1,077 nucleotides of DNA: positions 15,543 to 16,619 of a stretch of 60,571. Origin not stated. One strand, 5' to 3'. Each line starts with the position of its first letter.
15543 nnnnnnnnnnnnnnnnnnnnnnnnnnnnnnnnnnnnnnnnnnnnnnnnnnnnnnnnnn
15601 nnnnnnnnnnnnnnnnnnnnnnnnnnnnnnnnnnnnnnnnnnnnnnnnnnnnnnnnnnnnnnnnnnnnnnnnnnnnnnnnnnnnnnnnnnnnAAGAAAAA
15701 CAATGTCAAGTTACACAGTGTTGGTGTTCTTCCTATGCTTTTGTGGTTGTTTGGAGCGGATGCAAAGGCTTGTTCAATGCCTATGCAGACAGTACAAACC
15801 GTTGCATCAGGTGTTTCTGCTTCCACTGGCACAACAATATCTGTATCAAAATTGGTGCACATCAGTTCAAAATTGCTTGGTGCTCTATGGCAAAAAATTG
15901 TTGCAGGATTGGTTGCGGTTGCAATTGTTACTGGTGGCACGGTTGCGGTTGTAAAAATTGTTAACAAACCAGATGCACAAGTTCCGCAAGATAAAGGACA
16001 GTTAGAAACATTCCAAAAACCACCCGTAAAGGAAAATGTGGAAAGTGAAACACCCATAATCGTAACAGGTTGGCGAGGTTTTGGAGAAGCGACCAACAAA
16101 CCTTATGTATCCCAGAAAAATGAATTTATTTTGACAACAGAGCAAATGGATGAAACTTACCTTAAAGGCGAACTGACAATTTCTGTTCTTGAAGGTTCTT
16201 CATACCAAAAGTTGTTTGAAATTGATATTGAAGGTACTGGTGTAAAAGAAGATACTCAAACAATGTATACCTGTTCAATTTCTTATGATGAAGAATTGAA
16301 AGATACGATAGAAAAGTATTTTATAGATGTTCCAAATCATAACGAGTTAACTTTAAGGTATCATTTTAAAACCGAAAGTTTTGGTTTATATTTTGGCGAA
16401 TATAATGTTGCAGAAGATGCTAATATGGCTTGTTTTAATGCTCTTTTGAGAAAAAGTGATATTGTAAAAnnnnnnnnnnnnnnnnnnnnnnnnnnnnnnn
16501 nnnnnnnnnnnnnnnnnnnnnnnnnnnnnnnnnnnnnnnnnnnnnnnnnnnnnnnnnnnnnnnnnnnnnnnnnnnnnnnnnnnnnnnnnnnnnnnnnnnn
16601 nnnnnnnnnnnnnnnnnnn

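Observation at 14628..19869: IME cargo: XRE-controlled operon of a membrane-tethered sigma factor, a DUF4428-type zinc-ribbon protein, a polytopic membrane protein and a YD-repeat lipoprotein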

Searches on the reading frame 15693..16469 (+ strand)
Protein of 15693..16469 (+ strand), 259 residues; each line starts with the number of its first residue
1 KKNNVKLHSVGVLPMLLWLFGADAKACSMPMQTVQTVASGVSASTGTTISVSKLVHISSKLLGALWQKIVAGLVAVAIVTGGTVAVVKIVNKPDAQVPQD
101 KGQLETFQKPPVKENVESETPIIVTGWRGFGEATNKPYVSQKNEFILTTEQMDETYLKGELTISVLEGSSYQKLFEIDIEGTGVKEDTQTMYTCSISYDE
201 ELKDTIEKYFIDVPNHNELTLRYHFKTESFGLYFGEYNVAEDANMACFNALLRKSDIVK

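Call 30: find_homologous_proteins(query=window:15693-16469:+)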
Query seq(259 aa) (259 aa): 42 proteins with E <= 0.001 among 2002 candidates.
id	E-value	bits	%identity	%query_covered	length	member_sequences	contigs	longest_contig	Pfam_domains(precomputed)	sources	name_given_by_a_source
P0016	1.6e-166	570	100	100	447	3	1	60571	PF04545.23,PF04542.21,PF08281.19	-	-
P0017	1.6e-153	527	92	100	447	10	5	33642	PF07638.18,PF04545.23,PF04542.21,PF08281.19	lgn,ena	-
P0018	2.7e-153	527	93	100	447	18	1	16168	PF07638.18,PF04545.23,PF04542.21,PF08281.19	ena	-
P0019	1.1e-149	515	90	100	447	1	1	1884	PF07638.18,PF04545.23,PF04542.21,PF08281.19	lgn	-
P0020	1.7e-142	491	86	100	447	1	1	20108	PF07638.18,PF04545.23,PF04542.21,PF08281.19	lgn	-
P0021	9.0e-141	486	86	99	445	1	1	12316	PF07638.18,PF04545.23,PF04542.21,PF08281.19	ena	-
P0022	8.2e-93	329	60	98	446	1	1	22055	PF07638.18,PF04545.23,PF04542.21,PF08281.19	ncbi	-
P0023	6.8e-89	316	59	98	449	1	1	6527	PF07638.18,PF04545.23,PF04542.21,PF08281.19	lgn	-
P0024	2.7e-88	314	59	99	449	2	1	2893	PF04545.23,PF04542.21,PF08281.19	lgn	-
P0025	1.1e-86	309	59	97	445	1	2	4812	PF07638.18,PF04545.23,PF04542.21,PF08281.19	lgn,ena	-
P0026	1.9e-53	200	50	92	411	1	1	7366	PF07638.18,PF04545.23,PF04542.21,PF08281.19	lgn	-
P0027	2.2e-51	193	47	92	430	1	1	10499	PF07638.18,PF04545.23,PF04542.21,PF08281.19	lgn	-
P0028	1.1e-42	164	79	41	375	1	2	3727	PF07638.18,PF04545.23,PF04542.21,PF08281.19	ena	-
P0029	1.7e-42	164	44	92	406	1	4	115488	PF07638.18,PF04545.23,PF04542.21,PF08281.19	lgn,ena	-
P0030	7.6e-42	162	42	98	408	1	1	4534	PF07638.18,PF04545.23,PF04542.21,PF08281.19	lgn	-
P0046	5.4e-34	136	39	98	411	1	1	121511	PF07638.18,PF04545.23,PF04542.21,PF08281.19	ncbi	-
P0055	9.3e-32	129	39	98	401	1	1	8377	PF07638.18,PF04545.23,PF04542.21,PF08281.19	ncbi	-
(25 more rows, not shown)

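Call 35: find_related_loci(query=A1, collection=genome_contigs, flank=10000)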
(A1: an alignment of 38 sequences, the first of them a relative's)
Query A1 (447 aa) in genome_contigs; peptide patterns used: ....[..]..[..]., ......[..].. (x = any residue, [..] = any of these).
535 stretches matched a pattern; 508 encode a relative of the query (tblastn E <= 1e-3); the best 80 are kept; 80 distinct loci.
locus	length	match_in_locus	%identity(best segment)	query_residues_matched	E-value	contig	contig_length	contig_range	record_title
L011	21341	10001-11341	97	1-447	0e+0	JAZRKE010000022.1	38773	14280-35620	MAG: Acutalibacteraceae bacterium isolate T1900045451_YK20190142.MAGScoT_cleanbin_000001 SGB_7176_k141_821870, whole gen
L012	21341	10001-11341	91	1-447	0e+0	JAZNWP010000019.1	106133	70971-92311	MAG: Acutalibacteraceae bacterium isolate T1900044783_TS20190249.MAGScoT_cleanbin_000004 SGB_2585_k141_828308, whole gen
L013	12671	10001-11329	69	1-443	0e+0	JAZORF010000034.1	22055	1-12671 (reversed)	MAG: Acutalibacteraceae bacterium isolate T1900045561_YK20190255.MAGScoT_cleanbin_000035 SGB_7909_k141_1978953, whole ge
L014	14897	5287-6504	57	1-442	3e-158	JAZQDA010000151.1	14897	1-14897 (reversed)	MAG: Clostridia bacterium isolate T1900044637_TS20190103.MAGScoT_cleanbin_000028 SGB_1181_k141_2080753, whole genome sho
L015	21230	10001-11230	56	1-442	4e-155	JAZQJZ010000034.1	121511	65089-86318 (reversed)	MAG: Eubacteriales bacterium isolate T1900044616_TS20190082.MAGScoT_cleanbin_000020 SGB_852_k141_413340, whole genome sh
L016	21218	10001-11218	57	1-442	1e-150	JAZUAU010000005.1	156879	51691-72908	MAG: Acutalibacteraceae bacterium isolate T1900045319_YK20190008.MAGScoT_cleanbin_000008 SGB_6336_k141_1143032, whole ge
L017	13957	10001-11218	57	1-442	3e-150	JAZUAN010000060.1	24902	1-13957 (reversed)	MAG: Acutalibacteraceae bacterium isolate T1900045320_YK20190009.MAGScoT_cleanbin_000004 SGB_6345_k141_2195120, whole ge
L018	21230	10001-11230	56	1-442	7e-149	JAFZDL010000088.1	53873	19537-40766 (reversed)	MAG: Oscillospiraceae bacterium isolate RGIG7666 Water_buffalos_Rectum-1__c747668, whole genome shotgun sequence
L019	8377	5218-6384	57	1-422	5e-148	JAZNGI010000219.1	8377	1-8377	MAG: Eubacteriales bacterium isolate T1900044706_TS20190172.MAGScoT_cleanbin_000003 SGB_1812_k141_546806, whole genome s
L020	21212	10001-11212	59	1-426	1e-145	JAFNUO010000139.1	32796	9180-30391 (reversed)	MAG: Clostridia bacterium isolate RGIG136 Dairy_cattle_Cecum-2__c1183657, whole genome shotgun sequence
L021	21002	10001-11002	65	1-333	7e-143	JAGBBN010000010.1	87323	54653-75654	MAG: Clostridia bacterium isolate RGIG8968 Water_deer_Rectum-2__c209244, whole genome shotgun sequence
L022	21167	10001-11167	54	1-423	1e-129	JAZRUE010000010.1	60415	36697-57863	MAG: Faecousia sp. isolate T1900045337_YK20190026.MAGScoT_cleanbin_000024 SGB_6623_k141_2068551, whole genome shotgun se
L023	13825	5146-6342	59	1-422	9e-150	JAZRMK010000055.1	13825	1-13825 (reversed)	MAG: Acutalibacteraceae bacterium isolate T1900045425_YK20190116.MAGScoT_cleanbin_000009 SGB_7064_k141_2163803, whole ge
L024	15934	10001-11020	50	1-374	1e-98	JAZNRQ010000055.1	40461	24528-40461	MAG: Faecousia sp. isolate T1900044813_TS20190279.MAGScoT_cleanbin_000093 SGB_2806_k141_2497415, whole genome shotgun se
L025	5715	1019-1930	51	1-289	3e-94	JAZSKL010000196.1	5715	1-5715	MAG: Acutalibacteraceae bacterium isolate T1900044560_TS20190026.MAGScoT_cleanbin_000061 SGB_363_k141_1163172, whole gen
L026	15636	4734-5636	50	1-288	2e-92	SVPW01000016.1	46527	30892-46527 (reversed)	MAG: Oscillospiraceae bacterium isolate SIG601 NODE_17654_length_46527_cov_2.134461, whole genome shotgun sequence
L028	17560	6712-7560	49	1-285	3e-90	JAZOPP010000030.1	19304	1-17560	MAG: Acutalibacteraceae bacterium isolate T1900045573_YK20190267.MAGScoT_cleanbin_000009 SGB_7988_k141_2622991, whole ge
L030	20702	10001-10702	58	1-237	7e-90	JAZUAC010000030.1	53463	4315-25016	MAG: Acutalibacteraceae bacterium isolate T1900045322_YK20190011.MAGScoT_cleanbin_000069 SGB_6374_k141_3355391, whole ge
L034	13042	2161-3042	49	1-280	2e-88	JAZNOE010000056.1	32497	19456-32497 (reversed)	MAG: Acutalibacteraceae bacterium isolate T1900044652_TS20190118.MAGScoT_cleanbin_000100 SGB_1444_k141_2010380, whole ge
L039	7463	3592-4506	49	1-275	3e-87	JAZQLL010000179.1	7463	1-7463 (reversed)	MAG: Oscillospiraceae bacterium isolate T1900044609_TS20190075.MAGScoT_cleanbin_000075 SGB_790_k141_2059248, whole genom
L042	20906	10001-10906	48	1-288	1e-85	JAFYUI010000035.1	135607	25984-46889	MAG: Clostridia bacterium isolate RGIG7429 Water_buffalos_Colon-1__c926407, whole genome shotgun sequence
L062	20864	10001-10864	44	1-276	4e-79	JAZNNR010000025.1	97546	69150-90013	MAG: Eubacteriales bacterium isolate T1900044654_TS20190120.MAGScoT_cleanbin_000009 SGB_1465_k141_135162, whole genome s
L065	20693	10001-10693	56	1-234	4e-78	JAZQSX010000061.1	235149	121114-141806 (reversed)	MAG: Acutalibacteraceae bacterium isolate T1900045195_TC20190191.MAGScoT_cleanbin_000002 SGB_5313_k141_2617212, whole ge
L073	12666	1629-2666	39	1-384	4e-75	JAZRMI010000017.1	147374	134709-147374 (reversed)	MAG: Acutalibacteraceae bacterium isolate T1900045426_YK20190117.MAGScoT_cleanbin_000006 SGB_7068_k141_801915, whole gen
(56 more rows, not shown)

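Call 40: search_protein_families(library=pfam, proteins=[L026:4725-7319:+, L030:10001-12823:+, L039:3592-6525:+, L065:9983-13114:+, L042:10001-12223:+, L025:959-3400:+, L062:9920-11647:+, L073:1629-3164:+, L034:2155-4158:+, L028:6712-8265:+], max_evalue=0.001)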
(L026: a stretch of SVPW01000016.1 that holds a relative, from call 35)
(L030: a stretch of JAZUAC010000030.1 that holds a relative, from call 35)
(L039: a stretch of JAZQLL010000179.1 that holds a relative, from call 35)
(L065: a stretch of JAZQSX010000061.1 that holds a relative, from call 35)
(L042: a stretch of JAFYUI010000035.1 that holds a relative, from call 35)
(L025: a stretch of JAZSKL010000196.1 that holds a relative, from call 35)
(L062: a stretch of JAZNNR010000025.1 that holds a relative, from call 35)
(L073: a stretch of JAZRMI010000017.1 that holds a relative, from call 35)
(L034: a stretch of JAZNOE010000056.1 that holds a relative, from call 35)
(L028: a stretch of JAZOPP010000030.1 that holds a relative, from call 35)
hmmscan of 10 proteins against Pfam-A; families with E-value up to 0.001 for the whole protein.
L026:4725-7319:+ (864 aa): 5 families
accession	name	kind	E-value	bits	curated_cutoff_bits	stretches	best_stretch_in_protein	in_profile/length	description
PF13306.12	LRR_5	-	6.9e-15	55.5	27.7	1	713-829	6-118/127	BspA type Leucine rich repeat region (6 copies)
PF08281.18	Sigma70_r4_2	-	8.7e-13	48.2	25.7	1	132-181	4-53/54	Sigma-70, region 4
PF04542.20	Sigma70_r2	-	1.9e-10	40.8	24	1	27-93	1-69/71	Sigma-70 region 2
PF04545.22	Sigma70_r4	-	5.7e-10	39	24.1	1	136-184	2-50/50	Sigma-70, region 4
PF07638.17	Sigma70_ECF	-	1.4e-07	32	21.1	1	12-185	7-182/185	ECF sigma factor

L030:10001-12823:+ (940 aa): 6 families
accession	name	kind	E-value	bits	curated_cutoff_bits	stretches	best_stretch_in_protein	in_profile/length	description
PF13306.12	LRR_5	-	3.9e-19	69.3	27.7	3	745-865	8-126/127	BspA type Leucine rich repeat region (6 copies)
PF19789.6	DUF6273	-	9.5e-14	52.1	23.5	1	393-566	1-172/172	Domain of unknown function (DUF6273)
PF08281.18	Sigma70_r4_2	-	4.2e-13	49.2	25.7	1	129-179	4-54/54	Sigma-70, region 4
PF04545.22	Sigma70_r4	-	1.7e-10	40.7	24.1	1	133-180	2-49/50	Sigma-70, region 4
PF04542.20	Sigma70_r2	-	1.9e-09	37.6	24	1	24-90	1-69/71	Sigma-70 region 2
PF07638.17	Sigma70_ECF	-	4.1e-06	27.3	21.1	1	6-182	4-182/185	ECF sigma factor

L039:3592-6525:+ (977 aa): 5 families
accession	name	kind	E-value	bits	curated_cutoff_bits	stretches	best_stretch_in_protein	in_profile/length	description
PF08281.18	Sigma70_r4_2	-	1.7e-14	53.6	25.7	1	129-178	4-53/54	Sigma-70, region 4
PF04545.22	Sigma70_r4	-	2.9e-10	40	24.1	1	133-180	2-49/50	Sigma-70, region 4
PF04542.20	Sigma70_r2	-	3e-10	40.2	24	1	24-90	1-69/71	Sigma-70 region 2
PF07638.17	Sigma70_ECF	-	4.5e-06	27.1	21.1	1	5-182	3-182/185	ECF sigma factor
PF11593.13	Med3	-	0.00036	20.4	29.3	1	177-287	95-209/398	Mediator complex subunit 3 fungal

L065:9983-13114:+ (1043 aa): 5 families
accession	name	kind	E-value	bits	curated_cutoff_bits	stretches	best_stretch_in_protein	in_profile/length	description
PF13306.12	LRR_5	-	2.1e-19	70.1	27.7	3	798-921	6-126/127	BspA type Leucine rich repeat region (6 copies)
PF08281.18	Sigma70_r4_2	-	2.6e-13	49.8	25.7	1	135-185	4-54/54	Sigma-70, region 4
PF04542.20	Sigma70_r2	-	4.9e-10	39.5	24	1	30-96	1-69/71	Sigma-70 region 2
PF04545.22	Sigma70_r4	-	1.6e-07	31.2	24.1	1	139-186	2-49/50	Sigma-70, region 4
PF07638.17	Sigma70_ECF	-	4.6e-06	27.1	21.1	1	14-188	6-182/185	ECF sigma factor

L042:10001-12223:+ (740 aa): 4 families
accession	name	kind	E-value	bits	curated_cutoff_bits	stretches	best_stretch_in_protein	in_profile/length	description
PF08281.18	Sigma70_r4_2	-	2.3e-15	56.4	25.7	1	131-179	6-54/54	Sigma-70, region 4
PF04545.22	Sigma70_r4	-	3.6e-12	46.1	24.1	1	133-180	2-49/50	Sigma-70, region 4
PF04542.20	Sigma70_r2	-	3.4e-10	40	24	1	24-90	1-69/71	Sigma-70 region 2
PF07638.17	Sigma70_ECF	-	7.8e-09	36.1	21.1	1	6-182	4-182/185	ECF sigma factor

L025:959-3400:+ (813 aa): 4 families
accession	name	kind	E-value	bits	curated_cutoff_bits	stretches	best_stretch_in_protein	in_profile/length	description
PF08281.18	Sigma70_r4_2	-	2.4e-13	49.9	25.7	1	149-199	4-54/54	Sigma-70, region 4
PF04542.20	Sigma70_r2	-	4e-11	43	24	1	44-110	1-69/71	Sigma-70 region 2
PF04545.22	Sigma70_r4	-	6.4e-10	38.8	24.1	1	153-200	2-49/50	Sigma-70, region 4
PF07638.17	Sigma70_ECF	-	7.4e-08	32.9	21.1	1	30-200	8-180/185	ECF sigma factor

L062:9920-11647:+ (575 aa): 4 families
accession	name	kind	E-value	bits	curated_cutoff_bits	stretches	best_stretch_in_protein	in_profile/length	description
PF08281.18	Sigma70_r4_2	-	6e-15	55.1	25.7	1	155-205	3-53/54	Sigma-70, region 4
PF04545.22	Sigma70_r4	-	2.8e-11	43.2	24.1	1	160-207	2-49/50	Sigma-70, region 4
PF04542.20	Sigma70_r2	-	5.6e-10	39.3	24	1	51-116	1-68/71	Sigma-70 region 2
PF07638.17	Sigma70_ECF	-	4.4e-09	36.9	21.1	1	32-209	3-182/185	ECF sigma factor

L073:1629-3164:+ (511 aa): 4 families
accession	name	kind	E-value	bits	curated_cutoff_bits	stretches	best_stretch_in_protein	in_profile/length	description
PF08281.18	Sigma70_r4_2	-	2.4e-16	59.5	25.7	1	127-178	2-53/54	Sigma-70, region 4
PF04545.22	Sigma70_r4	-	8.3e-12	44.9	24.1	1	133-181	2-50/50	Sigma-70, region 4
PF04542.20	Sigma70_r2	-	3.2e-11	43.3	24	1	24-90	1-69/71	Sigma-70 region 2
PF07638.17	Sigma70_ECF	-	4.9e-08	33.5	21.1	1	5-182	3-182/185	ECF sigma factor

L034:2155-4158:+ (667 aa): 6 families
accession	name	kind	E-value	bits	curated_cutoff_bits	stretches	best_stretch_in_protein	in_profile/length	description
PF13306.12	LRR_5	-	1.3e-15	57.9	27.7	2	443-556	5-114/127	BspA type Leucine rich repeat region (6 copies)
PF08281.18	Sigma70_r4_2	-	1.8e-15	56.8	25.7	1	131-181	4-54/54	Sigma-70, region 4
PF04545.22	Sigma70_r4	-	1.4e-10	41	24.1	1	135-182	2-49/50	Sigma-70, region 4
PF04542.20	Sigma70_r2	-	5.4e-09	36.2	24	1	26-92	1-69/71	Sigma-70 region 2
PF07638.17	Sigma70_ECF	-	3.3e-07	30.8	21.1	1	10-184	6-182/185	ECF sigma factor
PF06530.18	Phage_antitermQ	-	0.00074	19.9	26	0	130-184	55-109/118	Phage antitermination protein Q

L028:6712-8265:+ (517 aa): 5 families
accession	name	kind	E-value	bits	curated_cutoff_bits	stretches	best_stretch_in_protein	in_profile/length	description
PF08281.18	Sigma70_r4_2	-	5.1e-15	55.3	25.7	1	128-179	3-54/54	Sigma-70, region 4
PF04545.22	Sigma70_r4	-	3.5e-12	46.1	24.1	1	133-180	2-49/50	Sigma-70, region 4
PF07638.17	Sigma70_ECF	-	9.3e-11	42.4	21.1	1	8-182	6-182/185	ECF sigma factor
PF04542.20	Sigma70_r2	-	2.9e-08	33.8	24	1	25-90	2-69/71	Sigma-70 region 2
PF04297.20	UPF0122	-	0.00099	19.8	22.7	0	135-188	17-66/101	Putative helix-turn-helix protein, YlxM / p13 like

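Call 41: search_protein_families(library=pfam, proteins=[L026:7443-8825:+, L042:12342-13733:+, L065:13199-14671:+, L014:6695-7420:+, L014:8100-9161:+, L016:11452-12462:+, L062:11935-12558:+, L073:7124-7843:+, L012:12443-13615:+], max_evalue=0.01)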
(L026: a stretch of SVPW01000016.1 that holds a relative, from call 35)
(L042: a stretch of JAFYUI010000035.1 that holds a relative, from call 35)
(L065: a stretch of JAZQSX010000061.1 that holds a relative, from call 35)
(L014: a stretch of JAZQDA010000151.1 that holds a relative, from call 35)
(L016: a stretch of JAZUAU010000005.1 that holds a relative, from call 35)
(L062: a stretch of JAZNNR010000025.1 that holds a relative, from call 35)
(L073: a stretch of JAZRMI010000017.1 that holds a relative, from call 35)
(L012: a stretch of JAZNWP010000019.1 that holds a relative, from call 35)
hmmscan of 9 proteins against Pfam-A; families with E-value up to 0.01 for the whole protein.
L026:7443-8825:+ (460 aa): 1 family
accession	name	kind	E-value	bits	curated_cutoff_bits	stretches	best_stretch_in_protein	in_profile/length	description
PF01841.26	Transglut_core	-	3.8e-06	27.6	23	1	319-404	17-107/108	Transglutaminase-like superfamily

L042:12342-13733:+ (463 aa): 1 family
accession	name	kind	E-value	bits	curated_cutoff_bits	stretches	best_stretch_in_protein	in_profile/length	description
PF01841.26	Transglut_core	-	5.4e-05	23.9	23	1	344-407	35-107/108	Transglutaminase-like superfamily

L065:13199-14671:+ (490 aa): 1 family
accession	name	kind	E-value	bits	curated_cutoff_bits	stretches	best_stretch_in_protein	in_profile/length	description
PF01841.26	Transglut_core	-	4.2e-08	33.9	23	1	346-431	17-107/108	Transglutaminase-like superfamily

L014:6695-7420:+ (241 aa): 0 families

L014:8100-9161:+ (353 aa): 0 families

L016:11452-12462:+ (336 aa): 0 families

L062:11935-12558:+ (207 aa): 0 families

L073:7124-7843:+ (239 aa): 0 families

L012:12443-13615:+ (390 aa): 1 family
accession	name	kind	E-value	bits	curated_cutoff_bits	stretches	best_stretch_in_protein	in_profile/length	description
PF11335.13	DUF3137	-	2.1e-13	50.8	26.1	1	263-350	13-101/139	Protein of unknown function (DUF3137)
